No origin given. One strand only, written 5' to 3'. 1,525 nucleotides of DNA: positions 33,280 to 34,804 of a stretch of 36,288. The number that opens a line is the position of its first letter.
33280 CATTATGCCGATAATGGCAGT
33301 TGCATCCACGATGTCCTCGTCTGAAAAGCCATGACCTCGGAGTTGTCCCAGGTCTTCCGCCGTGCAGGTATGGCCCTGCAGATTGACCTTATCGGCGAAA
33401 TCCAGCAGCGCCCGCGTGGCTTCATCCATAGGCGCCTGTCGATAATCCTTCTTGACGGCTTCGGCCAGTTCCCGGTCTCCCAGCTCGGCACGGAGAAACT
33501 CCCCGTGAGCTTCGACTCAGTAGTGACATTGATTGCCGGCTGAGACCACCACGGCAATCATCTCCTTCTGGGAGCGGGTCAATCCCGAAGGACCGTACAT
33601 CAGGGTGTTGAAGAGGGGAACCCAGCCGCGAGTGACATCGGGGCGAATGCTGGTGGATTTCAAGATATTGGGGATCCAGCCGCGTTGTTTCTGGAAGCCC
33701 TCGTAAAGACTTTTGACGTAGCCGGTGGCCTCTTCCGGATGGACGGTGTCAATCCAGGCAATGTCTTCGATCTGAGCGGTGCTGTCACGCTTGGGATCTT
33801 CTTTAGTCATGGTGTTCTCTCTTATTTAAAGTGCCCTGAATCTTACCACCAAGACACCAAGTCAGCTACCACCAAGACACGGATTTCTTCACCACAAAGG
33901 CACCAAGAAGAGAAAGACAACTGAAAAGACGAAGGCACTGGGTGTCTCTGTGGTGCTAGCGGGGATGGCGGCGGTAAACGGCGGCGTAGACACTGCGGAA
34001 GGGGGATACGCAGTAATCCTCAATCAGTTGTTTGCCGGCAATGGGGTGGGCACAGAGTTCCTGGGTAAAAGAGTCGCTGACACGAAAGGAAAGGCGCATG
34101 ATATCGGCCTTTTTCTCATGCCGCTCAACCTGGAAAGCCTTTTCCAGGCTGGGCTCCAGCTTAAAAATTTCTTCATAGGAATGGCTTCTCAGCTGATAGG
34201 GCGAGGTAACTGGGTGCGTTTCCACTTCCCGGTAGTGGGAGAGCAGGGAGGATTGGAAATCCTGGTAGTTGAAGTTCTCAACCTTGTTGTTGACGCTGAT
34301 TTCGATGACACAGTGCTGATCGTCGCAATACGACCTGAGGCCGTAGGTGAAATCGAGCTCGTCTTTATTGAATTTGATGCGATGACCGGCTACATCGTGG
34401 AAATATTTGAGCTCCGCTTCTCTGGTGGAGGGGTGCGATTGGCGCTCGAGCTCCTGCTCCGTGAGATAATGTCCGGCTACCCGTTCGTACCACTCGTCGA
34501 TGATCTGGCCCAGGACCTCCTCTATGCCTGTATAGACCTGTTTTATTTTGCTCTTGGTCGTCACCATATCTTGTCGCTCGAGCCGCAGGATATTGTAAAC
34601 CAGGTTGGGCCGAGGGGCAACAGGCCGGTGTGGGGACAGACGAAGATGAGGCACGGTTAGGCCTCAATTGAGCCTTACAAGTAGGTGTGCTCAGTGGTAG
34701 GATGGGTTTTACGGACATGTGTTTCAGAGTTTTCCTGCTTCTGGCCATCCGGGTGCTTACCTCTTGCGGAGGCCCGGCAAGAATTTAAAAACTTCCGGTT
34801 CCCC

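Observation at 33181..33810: Second CMD/AhpD-family gene with TGA replacing the second Cys of CxxCxxxH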

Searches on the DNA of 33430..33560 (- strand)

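Call 68: search_rna_families(source=window, start=33430, end=33560, threshold=evalue, max_evalue=10, show_alignments=2)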
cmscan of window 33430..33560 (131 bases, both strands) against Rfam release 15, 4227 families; matches with E-value up to 10: 0.
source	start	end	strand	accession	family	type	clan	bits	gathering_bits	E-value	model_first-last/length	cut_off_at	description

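Call 70: build_rna_model(alignment_id=A3, structure=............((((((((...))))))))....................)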
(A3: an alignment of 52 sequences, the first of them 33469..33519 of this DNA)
Model R1 built from alignment A3 (52 sequences, 51 columns); structure: as given.
model positions 51; base pairs 8; branch points 0; effective number of sequences 52; information 0.876 bits per position. Calibrated on 0.2 Mb of random sequence (short: E-values are rough).
structure used (alignment columns):
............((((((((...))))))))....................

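Call 71: search_with_rna_model(model_id=R1, source=window, filters=off, max_evalue=10, show_alignments=3)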
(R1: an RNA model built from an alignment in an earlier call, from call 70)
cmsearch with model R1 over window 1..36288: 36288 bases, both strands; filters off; matches with E-value up to 10: 32.
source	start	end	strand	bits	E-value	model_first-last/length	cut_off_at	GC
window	33469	33519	-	50.2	1e-10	1-51/51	no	0.63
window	3158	3214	+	12.1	0.34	1-51/51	no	0.6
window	24828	24855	+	11.9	0.38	1-51/51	no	0.54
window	28961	28992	+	10.6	0.79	13-44/51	no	0.69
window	7253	7287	+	10.6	0.81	1-51/51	no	0.63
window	15915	15967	+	9.2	1.8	1-51/51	no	0.47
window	20227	20257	+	9.1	1.8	1-51/51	no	0.48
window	10109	10138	+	9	2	1-51/51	no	0.47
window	5650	5687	+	8.7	2.3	1-51/51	no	0.53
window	30476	30520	-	8.5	2.7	1-51/51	no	0.51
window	10388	10412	-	8.2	3.1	1-51/51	no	0.52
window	20699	20729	+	8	3.5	1-51/51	no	0.58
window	547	596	-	7.9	3.7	1-51/51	no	0.48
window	26061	26088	+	7.9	3.7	1-51/51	no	0.64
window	29707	29742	+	7.8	4.1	1-51/51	no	0.61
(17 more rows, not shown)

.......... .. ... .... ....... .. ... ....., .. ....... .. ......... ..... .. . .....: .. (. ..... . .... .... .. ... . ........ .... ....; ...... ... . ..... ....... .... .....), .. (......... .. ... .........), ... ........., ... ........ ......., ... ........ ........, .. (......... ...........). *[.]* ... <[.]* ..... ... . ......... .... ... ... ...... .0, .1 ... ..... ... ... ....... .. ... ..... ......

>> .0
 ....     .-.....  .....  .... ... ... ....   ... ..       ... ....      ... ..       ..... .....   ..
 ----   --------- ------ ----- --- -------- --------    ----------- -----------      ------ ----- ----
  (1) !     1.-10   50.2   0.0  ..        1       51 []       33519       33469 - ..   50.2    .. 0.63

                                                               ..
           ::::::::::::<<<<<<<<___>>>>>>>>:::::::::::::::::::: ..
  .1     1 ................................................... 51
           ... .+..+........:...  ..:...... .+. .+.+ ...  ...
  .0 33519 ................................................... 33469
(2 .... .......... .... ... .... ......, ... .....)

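Call 72: search_with_rna_model(model_id=R1, sources=[L020, L021, L022, L024, L026, L031, L033, L034, L035, L036, L037, L043, L044, L045, L046, L047, L048, L051, L053, L055, L056, L059, L061, L064, L070, L072, L075, L079, L082, L083, L089, L090, L091, L092, L093, L084, L085, L086, L087, L088], max_evalue=10)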
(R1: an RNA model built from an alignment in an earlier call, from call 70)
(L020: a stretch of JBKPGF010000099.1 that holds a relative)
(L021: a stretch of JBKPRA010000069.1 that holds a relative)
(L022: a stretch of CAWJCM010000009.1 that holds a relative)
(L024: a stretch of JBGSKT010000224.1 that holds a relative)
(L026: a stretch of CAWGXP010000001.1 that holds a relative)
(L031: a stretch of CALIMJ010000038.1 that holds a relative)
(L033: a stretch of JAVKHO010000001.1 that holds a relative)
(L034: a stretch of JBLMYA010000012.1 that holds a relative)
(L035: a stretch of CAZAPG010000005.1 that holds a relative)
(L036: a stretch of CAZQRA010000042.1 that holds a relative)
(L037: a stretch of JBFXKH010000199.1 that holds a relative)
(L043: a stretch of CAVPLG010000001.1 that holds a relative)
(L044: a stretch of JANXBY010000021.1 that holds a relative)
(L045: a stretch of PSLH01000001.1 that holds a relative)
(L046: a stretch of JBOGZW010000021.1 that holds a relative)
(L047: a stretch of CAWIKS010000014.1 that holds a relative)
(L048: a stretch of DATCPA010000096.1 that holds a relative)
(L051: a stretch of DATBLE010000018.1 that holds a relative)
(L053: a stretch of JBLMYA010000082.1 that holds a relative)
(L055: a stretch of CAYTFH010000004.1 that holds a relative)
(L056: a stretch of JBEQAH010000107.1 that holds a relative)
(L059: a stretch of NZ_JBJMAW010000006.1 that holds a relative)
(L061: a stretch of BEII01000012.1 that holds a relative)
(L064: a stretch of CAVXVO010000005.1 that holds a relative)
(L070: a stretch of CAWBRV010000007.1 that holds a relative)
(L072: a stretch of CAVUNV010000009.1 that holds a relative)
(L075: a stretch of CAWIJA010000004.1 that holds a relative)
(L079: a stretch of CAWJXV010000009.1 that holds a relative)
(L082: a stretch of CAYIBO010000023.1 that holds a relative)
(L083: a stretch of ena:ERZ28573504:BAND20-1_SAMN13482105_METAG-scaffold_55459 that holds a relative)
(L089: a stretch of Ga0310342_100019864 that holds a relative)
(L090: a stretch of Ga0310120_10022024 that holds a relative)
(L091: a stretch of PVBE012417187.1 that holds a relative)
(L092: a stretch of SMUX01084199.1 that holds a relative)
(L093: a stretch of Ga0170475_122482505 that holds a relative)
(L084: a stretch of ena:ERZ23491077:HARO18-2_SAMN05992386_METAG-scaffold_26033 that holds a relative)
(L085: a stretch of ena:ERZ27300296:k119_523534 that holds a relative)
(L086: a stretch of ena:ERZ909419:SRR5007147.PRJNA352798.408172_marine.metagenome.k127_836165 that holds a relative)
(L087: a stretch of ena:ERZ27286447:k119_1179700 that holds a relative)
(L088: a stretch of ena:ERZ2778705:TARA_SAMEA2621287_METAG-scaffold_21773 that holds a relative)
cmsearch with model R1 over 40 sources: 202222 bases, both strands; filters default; matches with E-value up to 10: 31.
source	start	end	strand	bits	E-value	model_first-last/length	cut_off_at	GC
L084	2672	2722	+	50.2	5.8e-10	1-51/51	no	0.63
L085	2603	2653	+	50.2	5.8e-10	1-51/51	no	0.63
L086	1239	1289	+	50.2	5.8e-10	1-51/51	no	0.63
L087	2361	2411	+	50.2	5.8e-10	1-51/51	no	0.63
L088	2170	2220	+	50.2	5.8e-10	1-51/51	no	0.63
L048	3241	3291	+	19.7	0.023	1-51/51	no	0.71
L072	3256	3306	+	19.4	0.029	1-51/51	no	0.73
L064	3256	3306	+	18.5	0.047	1-51/51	no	0.73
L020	3244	3294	+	18.1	0.059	1-51/51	no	0.73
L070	3256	3306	+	17.2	0.1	1-51/51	no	0.71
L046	3250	3300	+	16.7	0.13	1-51/51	no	0.73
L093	966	1025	+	13.9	0.68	1-51/51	no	0.6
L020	819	857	+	13.6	0.81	1-51/51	no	0.69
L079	5012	5058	-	13.5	0.83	5-51/51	no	0.7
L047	277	327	+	13.4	0.87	1-51/51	no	0.73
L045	3244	3294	+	13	1.1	1-51/51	no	0.71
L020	3627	3643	+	12.9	1.2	14-30/51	no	0.76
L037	1217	1249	-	12.2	1.7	1-51/51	no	0.52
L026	3250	3300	+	12.1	1.8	1-51/51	no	0.71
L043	3250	3300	+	12.1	1.8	1-51/51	no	0.71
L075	5052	5097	-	12.1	1.9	1-51/51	no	0.61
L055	3369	3399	-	11.7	2.4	13-43/51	no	0.71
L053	3217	3267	+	11.6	2.5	1-51/51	no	0.65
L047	2254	2294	+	11.4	2.8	1-51/51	no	0.59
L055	3256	3292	+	11.1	3.3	13-49/51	no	0.78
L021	684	734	+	10.7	4.1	1-51/51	no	0.69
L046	2087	2120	+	10.6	4.4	1-51/51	no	0.65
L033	1507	1553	-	9.6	7.7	1-51/51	no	0.66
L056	2392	2435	+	9.6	7.7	1-51/51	no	0.73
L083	603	662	+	9.4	9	1-51/51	no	0.62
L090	1097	1133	-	9.2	9.9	1-51/51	no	0.68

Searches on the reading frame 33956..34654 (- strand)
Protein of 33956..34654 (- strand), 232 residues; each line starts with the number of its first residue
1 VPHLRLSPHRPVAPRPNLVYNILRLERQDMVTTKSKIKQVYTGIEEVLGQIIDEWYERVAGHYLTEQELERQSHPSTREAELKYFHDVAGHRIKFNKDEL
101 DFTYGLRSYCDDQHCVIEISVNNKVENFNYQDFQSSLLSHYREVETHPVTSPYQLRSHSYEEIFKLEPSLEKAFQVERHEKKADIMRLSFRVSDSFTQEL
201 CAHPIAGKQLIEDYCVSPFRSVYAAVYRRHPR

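Call 22: search_protein_families(library=pfam, proteins=[window:33956-34654:-], max_evalue=0.00001)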
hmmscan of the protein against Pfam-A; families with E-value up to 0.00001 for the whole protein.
window:33956-34654:- (232 aa): 0 families

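Call 65: search_protein_families(library=ncbifam, proteins=[window:33956-34654:-], max_evalue=0.01)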
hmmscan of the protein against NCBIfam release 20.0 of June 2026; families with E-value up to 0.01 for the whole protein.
window:33956-34654:- (232 aa): 0 families
